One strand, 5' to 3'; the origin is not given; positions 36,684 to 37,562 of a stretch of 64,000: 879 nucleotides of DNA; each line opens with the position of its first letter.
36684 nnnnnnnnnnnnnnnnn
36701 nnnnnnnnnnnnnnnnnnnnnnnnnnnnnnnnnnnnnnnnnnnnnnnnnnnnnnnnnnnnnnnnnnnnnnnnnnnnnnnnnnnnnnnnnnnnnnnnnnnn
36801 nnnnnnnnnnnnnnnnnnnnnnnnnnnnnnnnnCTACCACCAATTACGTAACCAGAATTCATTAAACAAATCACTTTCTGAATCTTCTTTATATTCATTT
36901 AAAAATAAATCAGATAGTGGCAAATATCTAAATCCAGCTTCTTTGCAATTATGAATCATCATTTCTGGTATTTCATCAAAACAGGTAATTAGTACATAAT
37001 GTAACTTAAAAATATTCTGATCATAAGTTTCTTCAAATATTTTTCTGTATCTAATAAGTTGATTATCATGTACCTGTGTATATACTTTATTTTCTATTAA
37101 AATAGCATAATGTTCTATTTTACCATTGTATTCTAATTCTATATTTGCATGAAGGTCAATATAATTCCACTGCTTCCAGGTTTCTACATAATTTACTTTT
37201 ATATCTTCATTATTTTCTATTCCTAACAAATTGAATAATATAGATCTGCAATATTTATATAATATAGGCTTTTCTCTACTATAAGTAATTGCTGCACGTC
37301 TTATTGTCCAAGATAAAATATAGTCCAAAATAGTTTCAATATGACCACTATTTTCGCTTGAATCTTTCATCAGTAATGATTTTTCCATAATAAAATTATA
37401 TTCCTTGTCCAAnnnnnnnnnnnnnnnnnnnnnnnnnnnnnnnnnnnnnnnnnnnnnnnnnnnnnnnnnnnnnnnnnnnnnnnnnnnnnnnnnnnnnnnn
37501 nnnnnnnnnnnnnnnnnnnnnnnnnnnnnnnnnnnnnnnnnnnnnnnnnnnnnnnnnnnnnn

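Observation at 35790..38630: Very AT-rich four-gene operon beside tRNA-Gln: candidate uncharacterised nuclease plus membrane-protein defence cassette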

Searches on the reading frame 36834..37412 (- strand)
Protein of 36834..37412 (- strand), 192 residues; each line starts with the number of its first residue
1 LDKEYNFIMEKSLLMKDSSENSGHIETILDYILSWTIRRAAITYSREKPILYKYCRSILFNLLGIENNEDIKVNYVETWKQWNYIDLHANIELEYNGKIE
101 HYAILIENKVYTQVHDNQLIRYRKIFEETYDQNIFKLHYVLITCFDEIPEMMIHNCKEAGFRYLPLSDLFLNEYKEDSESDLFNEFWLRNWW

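Call 4: search_protein_families(library=pfam, proteins=[window:36834-37412:-], max_evalue=1)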
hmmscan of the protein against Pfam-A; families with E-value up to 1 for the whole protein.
window:36834-37412:- (192 aa): 2 families
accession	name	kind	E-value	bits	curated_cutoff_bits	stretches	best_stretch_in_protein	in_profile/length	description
PF14281.12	PDDEXK_4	-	3.3e-05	24.3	22.3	1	68-137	61-125/183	PD-(D/E)XK nuclease superfamily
PF18861.7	PTP_tm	-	0.17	12.6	26.3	1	95-144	9-52/126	TM proximal of protein tyrosine phosphatase, receptor type J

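Call 5: search_protein_families(library=padloc, proteins=[window:36834-37412:-], max_evalue=1)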
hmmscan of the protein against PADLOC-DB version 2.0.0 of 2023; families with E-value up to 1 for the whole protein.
window:36834-37412:- (192 aa): 7 families
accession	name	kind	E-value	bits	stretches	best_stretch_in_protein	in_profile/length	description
PDLC04971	PDC-S26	-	3.5e-09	34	1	71-150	100-175/415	-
PDLC04977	PDC-S26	-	3e-08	31.2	1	75-149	96-162/400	-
PDLC04972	PDC-S26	-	3.3e-07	28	1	71-149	91-161/397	-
PDLC04983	PDC-S26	-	1.5e-05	22.6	1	67-134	86-145/413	-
PDLC04980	PDC-S26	-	0.0011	16.4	1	101-135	117-151/389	-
PDLC00312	PtuB1|PtuB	-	0.0026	15.5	1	28-158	20-146/209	Unknown function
PDLC04976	PDC-S26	-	0.0027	14.9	1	85-131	98-145/451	-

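Call 6: search_protein_families(library=ncbifam, proteins=[window:36834-37412:-], max_evalue=1)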
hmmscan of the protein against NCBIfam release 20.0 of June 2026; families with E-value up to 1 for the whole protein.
window:36834-37412:- (192 aa): 0 families

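Call 7: search_protein_families(library=phrogs, proteins=[window:36834-37412:-], max_evalue=1)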
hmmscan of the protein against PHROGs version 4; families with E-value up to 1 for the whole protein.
window:36834-37412:- (192 aa): 0 families

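Call 12: find_encoding_contigs(protein=window:36834-37412:-, flank=10000, max_places=10)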
Protein window:36834-37412:- (192 aa): no gene with exactly this product is on record in the collection.

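Call 13: find_homologous_proteins(query=window:36834-37412:-)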
Query window:36834-37412:- (192 aa): 28 proteins with E <= 0.001 among 143 candidates.
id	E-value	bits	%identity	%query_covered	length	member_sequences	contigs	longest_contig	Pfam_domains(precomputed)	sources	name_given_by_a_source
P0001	4.6e-120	416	100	96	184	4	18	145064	-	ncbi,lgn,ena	-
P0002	1.2e-109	382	91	96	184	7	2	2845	-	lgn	-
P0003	1.6e-83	297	72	96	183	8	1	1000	PF14281.13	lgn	-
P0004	2.3e-83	297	72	95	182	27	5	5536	-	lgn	-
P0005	8.1e-83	295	72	95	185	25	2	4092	PF14281.13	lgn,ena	-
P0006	2.8e-78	280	70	95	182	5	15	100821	PF14281.13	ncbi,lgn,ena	-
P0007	2.8e-78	280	70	95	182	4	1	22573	PF14281.13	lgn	-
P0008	1.6e-74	268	67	95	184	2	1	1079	PF14281.13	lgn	-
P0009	6.9e-70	253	66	94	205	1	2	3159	-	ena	-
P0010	3.1e-63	231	59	95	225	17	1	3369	PF14281.13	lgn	-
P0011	1.2e-62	229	62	94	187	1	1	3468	PF14281.13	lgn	-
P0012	2.4e-59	218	57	95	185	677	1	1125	PF14281.13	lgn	-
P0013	2.6e-59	218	57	94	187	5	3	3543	PF14281.13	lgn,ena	-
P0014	3.6e-59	218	57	95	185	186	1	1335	PF14281.13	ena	-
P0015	3.4e-56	208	54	94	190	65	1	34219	PF14281.13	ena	-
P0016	2.2e-52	196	54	92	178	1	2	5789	PF14281.13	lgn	-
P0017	5.7e-52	194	55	92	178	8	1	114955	PF14281.13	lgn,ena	-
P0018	4.3e-51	191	52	95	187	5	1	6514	PF14281.13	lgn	-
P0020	3.0e-49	185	51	95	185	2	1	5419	PF14281.13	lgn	-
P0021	1.7e-44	170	49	95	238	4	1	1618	PF14281.13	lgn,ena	-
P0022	2.2e-43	166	51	79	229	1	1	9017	PF14281.13,PF03432.21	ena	-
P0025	1.2e-33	134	41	95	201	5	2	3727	PF14281.13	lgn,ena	-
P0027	2.2e-27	114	40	94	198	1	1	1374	PF14281.13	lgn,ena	-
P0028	1.2e-20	92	35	96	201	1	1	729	PF14281.13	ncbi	-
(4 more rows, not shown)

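Call 14: find_encoding_contigs(protein=P0001, flank=10000, max_places=10)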
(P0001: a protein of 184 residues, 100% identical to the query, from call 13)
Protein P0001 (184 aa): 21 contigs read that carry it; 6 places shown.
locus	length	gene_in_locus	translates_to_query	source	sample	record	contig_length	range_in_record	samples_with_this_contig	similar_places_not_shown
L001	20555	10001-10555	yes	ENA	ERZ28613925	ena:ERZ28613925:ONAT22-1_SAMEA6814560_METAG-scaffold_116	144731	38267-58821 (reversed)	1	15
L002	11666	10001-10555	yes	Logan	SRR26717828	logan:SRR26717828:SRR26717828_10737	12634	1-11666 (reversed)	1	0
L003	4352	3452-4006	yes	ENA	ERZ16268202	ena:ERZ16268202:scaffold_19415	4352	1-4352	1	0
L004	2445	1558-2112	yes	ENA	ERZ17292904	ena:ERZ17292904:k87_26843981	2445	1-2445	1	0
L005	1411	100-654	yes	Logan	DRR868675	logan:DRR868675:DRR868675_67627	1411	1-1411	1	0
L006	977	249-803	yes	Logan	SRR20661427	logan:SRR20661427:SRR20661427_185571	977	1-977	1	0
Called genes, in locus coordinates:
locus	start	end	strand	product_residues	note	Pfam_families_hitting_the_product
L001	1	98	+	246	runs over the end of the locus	PF00535:Glycos_transf_2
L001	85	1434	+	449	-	PF01979:Amidohydro_1, PF12890:DHOase, PF07969:Amidohydro_3 (weak)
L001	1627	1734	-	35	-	-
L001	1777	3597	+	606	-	PF02386:TrkH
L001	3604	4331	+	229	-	PF02254:TrkA_N, PF03721:UDPG_MGDP_dh_N (weak), PF03807:F420_oxidored (faint)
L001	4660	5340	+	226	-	PF00230:MIP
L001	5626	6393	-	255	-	PF16439:DUF5036 (weak)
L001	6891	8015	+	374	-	PF01757:Acyl_transf_3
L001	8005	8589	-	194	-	PF00027:cNMP_binding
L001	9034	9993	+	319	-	-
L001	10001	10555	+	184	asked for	-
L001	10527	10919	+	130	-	-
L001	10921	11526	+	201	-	-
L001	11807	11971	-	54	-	-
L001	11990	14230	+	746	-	PF17678:Glyco_hydro_92N, PF07971:Glyco_hydro_92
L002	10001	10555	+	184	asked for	-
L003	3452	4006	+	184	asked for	-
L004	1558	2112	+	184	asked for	-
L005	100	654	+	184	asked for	-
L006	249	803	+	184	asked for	-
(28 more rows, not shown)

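Call 15: find_encoding_contigs(protein=P0006, flank=10000, max_places=6)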
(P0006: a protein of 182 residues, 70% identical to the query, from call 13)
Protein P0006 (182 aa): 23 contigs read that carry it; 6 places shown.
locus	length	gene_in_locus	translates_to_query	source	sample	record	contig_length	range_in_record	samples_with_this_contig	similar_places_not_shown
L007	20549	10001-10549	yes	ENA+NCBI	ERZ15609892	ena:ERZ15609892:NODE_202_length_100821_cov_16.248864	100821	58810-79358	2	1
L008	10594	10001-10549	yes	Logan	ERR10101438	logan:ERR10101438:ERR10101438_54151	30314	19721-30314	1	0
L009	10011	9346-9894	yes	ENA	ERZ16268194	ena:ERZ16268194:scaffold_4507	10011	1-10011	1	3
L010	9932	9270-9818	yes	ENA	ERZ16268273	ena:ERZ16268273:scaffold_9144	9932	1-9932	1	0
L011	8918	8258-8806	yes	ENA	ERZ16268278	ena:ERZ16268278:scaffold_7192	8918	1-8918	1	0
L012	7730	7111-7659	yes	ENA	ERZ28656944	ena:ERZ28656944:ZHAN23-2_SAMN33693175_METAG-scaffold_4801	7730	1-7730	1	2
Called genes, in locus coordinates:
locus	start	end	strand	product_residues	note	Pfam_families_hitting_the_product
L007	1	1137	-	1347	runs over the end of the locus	PF13620:CarboxypepD_reg, PF13620:CarboxypepD_reg, PF13715:CarbopepD_reg_2, PF13620:CarboxypepD_reg, PF13715:CarbopepD_reg_2, PF13620:CarboxypepD_reg, PF13715:CarbopepD_reg_2, PF13620:CarboxypepD_reg, +8 more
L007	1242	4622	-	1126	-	PF21471:Reelin_subrepeat-B (faint), PF20773:InhA-like_MAM (faint), PF22544:HYDIN_VesB_CFA65-like_Ig (faint), PF18962:Por_Secre_tail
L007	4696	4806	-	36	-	-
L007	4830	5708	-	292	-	PF00698:Acyl_transf_1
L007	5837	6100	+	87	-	-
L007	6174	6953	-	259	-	PF03724:META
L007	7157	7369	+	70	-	PF02416:TatA_B_E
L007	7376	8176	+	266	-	PF00902:TatC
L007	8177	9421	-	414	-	PF02518:HATPase_c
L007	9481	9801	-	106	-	PF00893:Multi_Drug_Res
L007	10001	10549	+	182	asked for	PF14281:PDDEXK_4 (weak)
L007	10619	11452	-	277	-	PF00702:Hydrolase (faint), PF05116:S6PP (faint), PF08282:Hydrolase_3, PF12710:HAD (faint)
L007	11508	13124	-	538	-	-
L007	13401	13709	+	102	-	-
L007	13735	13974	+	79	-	-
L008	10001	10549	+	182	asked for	PF14281:PDDEXK_4 (weak)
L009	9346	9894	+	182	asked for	PF14281:PDDEXK_4 (weak)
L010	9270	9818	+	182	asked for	PF14281:PDDEXK_4 (weak)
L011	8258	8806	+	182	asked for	PF14281:PDDEXK_4 (weak)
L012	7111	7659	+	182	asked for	PF14281:PDDEXK_4 (weak)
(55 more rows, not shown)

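Call 16: find_encoding_contigs(protein=P0017, flank=8000, max_places=3)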
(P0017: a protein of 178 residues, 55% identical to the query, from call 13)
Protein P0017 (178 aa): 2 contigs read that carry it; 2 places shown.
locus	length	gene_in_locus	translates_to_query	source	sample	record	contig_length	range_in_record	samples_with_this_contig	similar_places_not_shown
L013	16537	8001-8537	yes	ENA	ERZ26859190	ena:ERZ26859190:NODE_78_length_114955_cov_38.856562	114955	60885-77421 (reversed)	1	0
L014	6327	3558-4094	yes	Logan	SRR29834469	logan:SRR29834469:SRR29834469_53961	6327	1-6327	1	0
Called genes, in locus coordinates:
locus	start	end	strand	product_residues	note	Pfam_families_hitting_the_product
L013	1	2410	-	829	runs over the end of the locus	PF00535:Glycos_transf_2, PF16269:DUF4922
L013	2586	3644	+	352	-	PF00483:NTP_transferase, PF12804:NTP_transf_3 (weak)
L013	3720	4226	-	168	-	PF00578:AhpC-TSA, PF08534:Redoxin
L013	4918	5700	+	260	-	PF13237:Fer4_10 (weak), PF13187:Fer4_9 (weak)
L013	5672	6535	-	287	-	PF01223:Endonuclease_NS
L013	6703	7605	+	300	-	PF13280:WYL, PF25583:WCX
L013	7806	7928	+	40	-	-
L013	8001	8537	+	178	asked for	PF14281:PDDEXK_4 (faint)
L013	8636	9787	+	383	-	PF09561:RE_HpaII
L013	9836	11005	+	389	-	PF22660:RS_preATP-grasp-like, PF02222:ATP-grasp, PF02786:CPSase_L_D2, PF07478:Dala_Dala_lig_C, PF21244:PurT_C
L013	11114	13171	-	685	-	PF05140:ResB, PF01578:Cytochrom_C_asm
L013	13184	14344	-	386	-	PF01042:Ribonuc_L-PSP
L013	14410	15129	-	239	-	-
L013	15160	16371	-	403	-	PF07396:Porin_O_P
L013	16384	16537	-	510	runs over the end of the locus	PF06537:DHOR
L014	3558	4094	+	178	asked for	PF14281:PDDEXK_4 (faint)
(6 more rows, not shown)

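Call 17: find_encoding_contigs(protein=P0015, flank=8000, max_places=3)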
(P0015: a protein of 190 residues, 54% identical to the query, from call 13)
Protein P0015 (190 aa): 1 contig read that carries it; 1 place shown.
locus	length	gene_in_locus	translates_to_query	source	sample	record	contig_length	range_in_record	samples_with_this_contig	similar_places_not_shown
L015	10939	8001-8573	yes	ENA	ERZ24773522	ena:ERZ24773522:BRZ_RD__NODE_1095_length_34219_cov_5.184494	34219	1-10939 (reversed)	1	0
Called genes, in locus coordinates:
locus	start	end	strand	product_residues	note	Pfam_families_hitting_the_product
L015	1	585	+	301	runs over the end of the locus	PF00892:EamA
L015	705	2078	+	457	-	PF01595:CNNM, PF00571:CBS, PF03471:CorC_HlyC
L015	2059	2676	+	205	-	PF25593:GldD_lipo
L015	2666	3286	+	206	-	PF01648:ACPS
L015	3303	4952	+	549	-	PF03577:Peptidase_C69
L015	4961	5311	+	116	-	PF01906:YbjQ_1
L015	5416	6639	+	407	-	PF05343:Peptidase_M42 (faint), PF01546:Peptidase_M20, PF07687:M20_dimer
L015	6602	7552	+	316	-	PF01745:IPT, PF01715:IPPT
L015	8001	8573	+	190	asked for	PF14281:PDDEXK_4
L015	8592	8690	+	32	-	-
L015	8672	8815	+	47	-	-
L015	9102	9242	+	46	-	-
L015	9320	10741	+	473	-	-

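Call 18: find_encoding_contigs(protein=P0007, flank=8000, max_places=3)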
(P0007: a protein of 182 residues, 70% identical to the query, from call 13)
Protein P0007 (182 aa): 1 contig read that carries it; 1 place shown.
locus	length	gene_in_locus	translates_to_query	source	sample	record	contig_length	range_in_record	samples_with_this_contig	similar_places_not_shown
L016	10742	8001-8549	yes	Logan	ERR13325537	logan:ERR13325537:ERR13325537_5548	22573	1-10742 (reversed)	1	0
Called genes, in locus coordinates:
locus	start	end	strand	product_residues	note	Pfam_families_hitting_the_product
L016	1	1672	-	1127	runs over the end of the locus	PF20773:InhA-like_MAM (faint), PF21471:Reelin_subrepeat-B (faint), PF22544:HYDIN_VesB_CFA65-like_Ig (faint), PF18962:Por_Secre_tail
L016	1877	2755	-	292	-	PF00698:Acyl_transf_1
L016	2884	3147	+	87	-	-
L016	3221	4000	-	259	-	PF03724:META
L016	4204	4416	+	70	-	PF02416:TatA_B_E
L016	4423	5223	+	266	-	PF00902:TatC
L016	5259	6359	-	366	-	PF01292:Ni_hydr_CYTB (faint), PF03929:PepSY_TM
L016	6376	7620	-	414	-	PF02518:HATPase_c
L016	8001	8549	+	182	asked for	PF14281:PDDEXK_4 (weak)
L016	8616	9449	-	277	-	PF00702:Hydrolase (weak), PF05116:S6PP (faint), PF08282:Hydrolase_3, PF12710:HAD (faint)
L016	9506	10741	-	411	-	?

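Call 37: find_encoding_contigs(protein=P0002, flank=10000, max_places=6)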
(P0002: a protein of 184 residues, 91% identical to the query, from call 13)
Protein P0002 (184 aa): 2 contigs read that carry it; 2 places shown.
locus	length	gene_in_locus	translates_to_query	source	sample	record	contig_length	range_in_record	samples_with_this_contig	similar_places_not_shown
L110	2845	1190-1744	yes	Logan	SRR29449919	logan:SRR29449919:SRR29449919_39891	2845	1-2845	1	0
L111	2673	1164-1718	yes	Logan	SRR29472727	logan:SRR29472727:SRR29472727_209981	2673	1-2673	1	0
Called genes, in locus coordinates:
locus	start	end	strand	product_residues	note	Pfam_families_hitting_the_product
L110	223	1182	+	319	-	-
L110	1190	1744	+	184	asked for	-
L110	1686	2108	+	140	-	-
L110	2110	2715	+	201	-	-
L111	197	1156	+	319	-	-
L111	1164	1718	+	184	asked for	-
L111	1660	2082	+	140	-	-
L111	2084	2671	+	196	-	?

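Call 49: search_protein_families(library=pfam, proteins=[L015:9320-10741:+, L013:6703-7605:+], max_evalue=0.1)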
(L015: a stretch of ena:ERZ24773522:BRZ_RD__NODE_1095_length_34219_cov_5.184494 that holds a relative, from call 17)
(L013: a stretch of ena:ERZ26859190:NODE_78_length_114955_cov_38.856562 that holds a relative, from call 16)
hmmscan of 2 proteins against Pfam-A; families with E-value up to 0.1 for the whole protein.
L015:9320-10741:+ (473 aa): 5 families
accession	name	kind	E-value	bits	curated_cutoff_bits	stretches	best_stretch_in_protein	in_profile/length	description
PF24838.2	8xMP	-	0.035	14.4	30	1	3-79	26-103/136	Octameric membrane protein family (8xMP)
PF23353.1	BBS2_hp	-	0.044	14.3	27.7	0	400-434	55-89/98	BBS2 hairpin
PF04874.19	Mak16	-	0.054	14.6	23.5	0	154-198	30-75/100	Mak16 protein C-terminal region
PF03824.22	NicO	-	0.085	12.6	27.7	0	9-61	202-256/287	High-affinity nickel-transport protein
PF20990.2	DUF2207_C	-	0.095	12.8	33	0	3-81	145-212/247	Predicted membrane protein (DUF2207) C-terminal domain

L013:6703-7605:+ (300 aa): 3 families
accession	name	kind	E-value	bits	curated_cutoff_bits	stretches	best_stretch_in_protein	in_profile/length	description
PF13280.12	WYL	-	1.9e-12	47.4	21.8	1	120-187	2-69/70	WYL domain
PF25583.1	WCX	-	1.7e-09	38.3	23.9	1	220-292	3-72/76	WCX domain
PF23283.1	D8C_UMOD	-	0.065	13.9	27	0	137-165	45-73/88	Uromodulin-like, D8C domain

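Call 58: predict_structure(alignment_id=A3)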
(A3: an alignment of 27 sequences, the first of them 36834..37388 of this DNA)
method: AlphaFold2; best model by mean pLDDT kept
length: 184 residues; sequences in the alignment: 27
mean_pLDDT: 91.8   pTM: 0.90
mean pLDDT of the five models: 91.8, 91.0, 87.9, 86.7, 86.4
residues with pLDDT >= 90: 132; 70-90: 43; 50-70: 9; < 50: 0
segments of 3 or more residues with pLDDT < 50: none
pLDDT, mean of each block of 10 residues (from residue 1): 81 74 96 97 97 94 96 90 97 97 86 96 95 92 94 94 84 94 84
secondary structure, 60 per line:
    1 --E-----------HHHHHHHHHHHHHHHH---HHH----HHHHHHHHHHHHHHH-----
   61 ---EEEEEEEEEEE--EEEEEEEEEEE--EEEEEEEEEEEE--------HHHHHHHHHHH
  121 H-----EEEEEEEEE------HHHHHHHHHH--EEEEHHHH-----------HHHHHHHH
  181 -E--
elements in order: H15-30 H41-55 E64-74 E77-87 E90-101 H110-121 E127-135 H142-151 E154-157 H158-161 H173-180

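Call 63: fold_search(model_id=the predicted structure, library=pdb)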
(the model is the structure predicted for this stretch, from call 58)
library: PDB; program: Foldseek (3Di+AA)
matches with E <= 10: 1216; with E <= 0.001: 1
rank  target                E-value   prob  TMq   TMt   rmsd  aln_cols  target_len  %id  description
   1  4oc8_A                9.7e-04  0.99  0.34  0.19  10.8       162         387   13  DNA modification-dependent restriction endonuclease AspBHI (released 2014-03-19)
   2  6xl1_A                1.8e-03  0.97  0.27  0.16   8.0       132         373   11  crystal structure of cA4-activated Card1(D294N) (released 2020-12-30)
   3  4f0p_B                4.0e-03  0.98  0.38  0.18   8.9       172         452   10  MspJI Restriction Endonuclease - P31 Form (released 2012-08-08)
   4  4f0q_D                5.5e-03  0.90  0.36  0.19   9.8       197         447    9  MspJI Restriction Endonuclease - P21 Form (released 2012-08-08)
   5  7et0_C                6.2e-03  0.90  0.32  0.11  10.6       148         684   14  Crystal structure of the complex formed by Wolbachia cytoplasmic incompatibility factors CinA and CinB from wPip (released 2021-11-10)
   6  1fok_A                7.0e-03  0.94  0.37  0.15  10.0       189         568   11  STRUCTURE OF RESTRICTION ENDONUCLEASE FOKI BOUND TO DNA (released 1997-12-03)
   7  4f0p_A                7.9e-03  0.91  0.34  0.17  11.0       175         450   10  MspJI Restriction Endonuclease - P31 Form (released 2012-08-08)
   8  7fiv_B                8.4e-03  0.16  0.18  0.06  20.0       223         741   11  Crystal structure of the complex formed by Wolbachia cytoplasmic incompatibility factors CidA and CidBND1-ND2 from wPi (released 2022-04-06)
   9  7esz_C                1.3e-02  0.84  0.29  0.09  12.1       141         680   15  Crystal structure of the complex formed by Wolbachia cytoplasmic incompatibility factors CinA and CinB with Mn2+ from  (released 2021-11-10)
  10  7et0_A                1.4e-02  0.90  0.32  0.11  10.3       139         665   12  Crystal structure of the complex formed by Wolbachia cytoplasmic incompatibility factors CinA and CinB from wPip (released 2021-11-10)
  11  4f0p_C                1.4e-02  0.82  0.34  0.17  11.4       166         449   11  MspJI Restriction Endonuclease - P31 Form (released 2012-08-08)
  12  1xmx                  1.5e-02  0.93  0.31  0.17   9.7       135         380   10  Crystal structure of protein VC1899 from Vibrio cholerae (released 2004-11-16)
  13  2fkc_A                1.8e-02  0.63  0.27  0.22   9.3       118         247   14  Crystal Form I of Pre-Reactive Complex of Restriction Endonuclease HinP1I with Cognate DNA and Calcium Ion (released 2006-02-21)
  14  9u49_A                2.0e-02  0.91  0.24  0.13   9.4       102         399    9  crystal structure of Cdn1 in complex with cA4 (released 2026-02-04)
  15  6g2h_A                2.4e-02  0.63  0.30  0.10   9.1       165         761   10  Filament of acetyl-CoA carboxylase and BRCT domains of BRCA1 (ACC-BRCT) core at 4.6 A resolution (released 2018-06-13)
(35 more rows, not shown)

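Call 74: find_related_loci(query=A3, collection=viral_contigs, flank=6000)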
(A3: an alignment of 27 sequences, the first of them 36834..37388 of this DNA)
Query A3 (184 aa) in viral_contigs; peptide patterns used: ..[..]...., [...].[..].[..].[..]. (x = any residue, [..] = any of these).
234 stretches matched a pattern; 15 encode a relative of the query (tblastn E <= 1e-3); 15 distinct loci.
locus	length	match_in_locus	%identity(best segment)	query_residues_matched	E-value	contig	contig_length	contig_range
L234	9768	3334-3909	41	4-183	9e-31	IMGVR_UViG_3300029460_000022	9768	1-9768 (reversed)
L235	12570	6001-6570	39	5-183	1e-29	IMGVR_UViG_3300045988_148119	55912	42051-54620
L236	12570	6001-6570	38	5-183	3e-29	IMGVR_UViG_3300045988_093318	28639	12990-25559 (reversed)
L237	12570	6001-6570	39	5-183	3e-29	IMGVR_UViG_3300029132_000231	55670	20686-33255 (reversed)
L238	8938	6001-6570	38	5-183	2e-29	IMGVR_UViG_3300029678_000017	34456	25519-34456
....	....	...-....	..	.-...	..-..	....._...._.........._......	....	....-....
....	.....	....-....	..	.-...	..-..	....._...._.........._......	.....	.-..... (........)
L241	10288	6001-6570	38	5-183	2e-29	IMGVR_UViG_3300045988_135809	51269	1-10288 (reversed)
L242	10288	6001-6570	38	5-183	2e-29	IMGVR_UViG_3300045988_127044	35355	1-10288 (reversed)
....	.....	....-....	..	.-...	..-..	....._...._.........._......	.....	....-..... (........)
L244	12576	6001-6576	38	4-183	3e-29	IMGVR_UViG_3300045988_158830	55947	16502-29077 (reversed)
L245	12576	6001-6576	38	4-183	3e-29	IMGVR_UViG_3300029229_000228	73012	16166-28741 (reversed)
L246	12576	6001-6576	38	4-183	3e-29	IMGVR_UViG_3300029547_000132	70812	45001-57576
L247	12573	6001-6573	41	4-183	1e-37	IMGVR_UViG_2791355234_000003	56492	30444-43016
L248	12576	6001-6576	38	4-183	3e-29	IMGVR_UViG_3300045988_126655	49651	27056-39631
